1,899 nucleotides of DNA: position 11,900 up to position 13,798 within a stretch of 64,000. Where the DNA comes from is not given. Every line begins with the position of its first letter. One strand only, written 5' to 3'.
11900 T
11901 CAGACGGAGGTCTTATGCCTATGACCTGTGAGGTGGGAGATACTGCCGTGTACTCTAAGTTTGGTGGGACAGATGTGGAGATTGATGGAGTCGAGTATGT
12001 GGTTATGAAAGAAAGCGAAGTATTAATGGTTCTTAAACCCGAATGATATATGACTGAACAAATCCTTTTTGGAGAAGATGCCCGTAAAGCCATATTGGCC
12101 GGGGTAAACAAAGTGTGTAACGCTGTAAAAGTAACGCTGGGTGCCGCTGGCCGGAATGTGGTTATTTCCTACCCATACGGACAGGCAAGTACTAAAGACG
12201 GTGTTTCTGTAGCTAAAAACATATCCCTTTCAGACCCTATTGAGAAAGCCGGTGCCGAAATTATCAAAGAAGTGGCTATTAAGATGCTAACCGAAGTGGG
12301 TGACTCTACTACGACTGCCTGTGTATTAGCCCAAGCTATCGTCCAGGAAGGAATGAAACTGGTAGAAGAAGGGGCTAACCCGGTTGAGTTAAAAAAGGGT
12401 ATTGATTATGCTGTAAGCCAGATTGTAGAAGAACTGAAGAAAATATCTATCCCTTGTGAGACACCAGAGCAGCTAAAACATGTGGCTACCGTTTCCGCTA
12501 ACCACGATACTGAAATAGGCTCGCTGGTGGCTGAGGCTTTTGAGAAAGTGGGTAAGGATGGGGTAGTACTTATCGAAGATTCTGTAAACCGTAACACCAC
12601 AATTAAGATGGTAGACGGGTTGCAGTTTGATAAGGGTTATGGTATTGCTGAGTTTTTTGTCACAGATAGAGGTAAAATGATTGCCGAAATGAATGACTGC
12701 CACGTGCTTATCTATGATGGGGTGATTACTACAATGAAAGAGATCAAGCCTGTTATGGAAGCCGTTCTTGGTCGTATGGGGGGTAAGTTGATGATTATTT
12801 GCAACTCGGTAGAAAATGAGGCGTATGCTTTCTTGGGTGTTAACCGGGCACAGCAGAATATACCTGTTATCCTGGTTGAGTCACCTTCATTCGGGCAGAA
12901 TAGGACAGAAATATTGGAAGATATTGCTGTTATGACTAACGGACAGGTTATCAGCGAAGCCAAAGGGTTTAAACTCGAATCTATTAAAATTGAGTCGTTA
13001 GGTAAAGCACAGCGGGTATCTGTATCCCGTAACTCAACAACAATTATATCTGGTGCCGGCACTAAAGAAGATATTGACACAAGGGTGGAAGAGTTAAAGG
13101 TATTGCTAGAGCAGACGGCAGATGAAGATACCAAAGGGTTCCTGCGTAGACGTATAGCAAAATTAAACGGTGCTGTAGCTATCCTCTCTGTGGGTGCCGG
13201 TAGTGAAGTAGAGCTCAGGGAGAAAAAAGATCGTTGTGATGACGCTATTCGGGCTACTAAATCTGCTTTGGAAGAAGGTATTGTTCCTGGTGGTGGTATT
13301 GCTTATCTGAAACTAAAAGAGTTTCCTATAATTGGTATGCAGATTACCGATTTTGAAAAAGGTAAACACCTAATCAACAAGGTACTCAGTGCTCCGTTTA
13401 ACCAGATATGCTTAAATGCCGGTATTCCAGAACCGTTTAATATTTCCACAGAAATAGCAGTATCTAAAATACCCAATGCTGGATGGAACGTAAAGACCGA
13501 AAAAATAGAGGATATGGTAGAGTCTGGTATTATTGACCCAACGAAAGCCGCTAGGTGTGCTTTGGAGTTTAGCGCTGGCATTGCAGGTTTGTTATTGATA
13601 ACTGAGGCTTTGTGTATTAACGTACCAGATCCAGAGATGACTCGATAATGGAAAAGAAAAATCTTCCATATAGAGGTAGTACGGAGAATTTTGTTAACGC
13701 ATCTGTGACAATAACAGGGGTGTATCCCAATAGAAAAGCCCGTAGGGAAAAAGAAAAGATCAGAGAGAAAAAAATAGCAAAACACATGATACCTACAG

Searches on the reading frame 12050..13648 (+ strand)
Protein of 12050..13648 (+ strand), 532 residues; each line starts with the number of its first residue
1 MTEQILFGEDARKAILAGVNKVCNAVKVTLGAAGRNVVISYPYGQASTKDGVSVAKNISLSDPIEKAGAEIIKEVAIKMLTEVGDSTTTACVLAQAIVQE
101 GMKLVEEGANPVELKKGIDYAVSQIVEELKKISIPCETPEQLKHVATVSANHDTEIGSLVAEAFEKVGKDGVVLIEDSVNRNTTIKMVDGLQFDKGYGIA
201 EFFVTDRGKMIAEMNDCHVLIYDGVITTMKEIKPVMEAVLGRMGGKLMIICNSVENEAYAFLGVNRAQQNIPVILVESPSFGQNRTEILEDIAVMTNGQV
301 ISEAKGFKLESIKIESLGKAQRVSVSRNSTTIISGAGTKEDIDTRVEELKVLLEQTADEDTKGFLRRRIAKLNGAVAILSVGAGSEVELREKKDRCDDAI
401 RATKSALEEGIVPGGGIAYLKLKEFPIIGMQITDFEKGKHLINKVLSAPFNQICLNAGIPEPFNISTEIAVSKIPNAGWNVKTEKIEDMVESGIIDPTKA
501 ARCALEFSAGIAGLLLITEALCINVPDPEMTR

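Call 52: search_protein_families(library=phrogs, proteins=[window:12050-13648:+], max_evalue=0.00001)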
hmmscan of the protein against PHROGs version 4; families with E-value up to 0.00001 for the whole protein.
window:12050-13648:+ (532 aa): 1 family
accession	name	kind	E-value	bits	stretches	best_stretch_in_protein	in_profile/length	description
phrog_5725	-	other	1.2e-143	480.6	1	1-527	3-536/540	chaperonin groEL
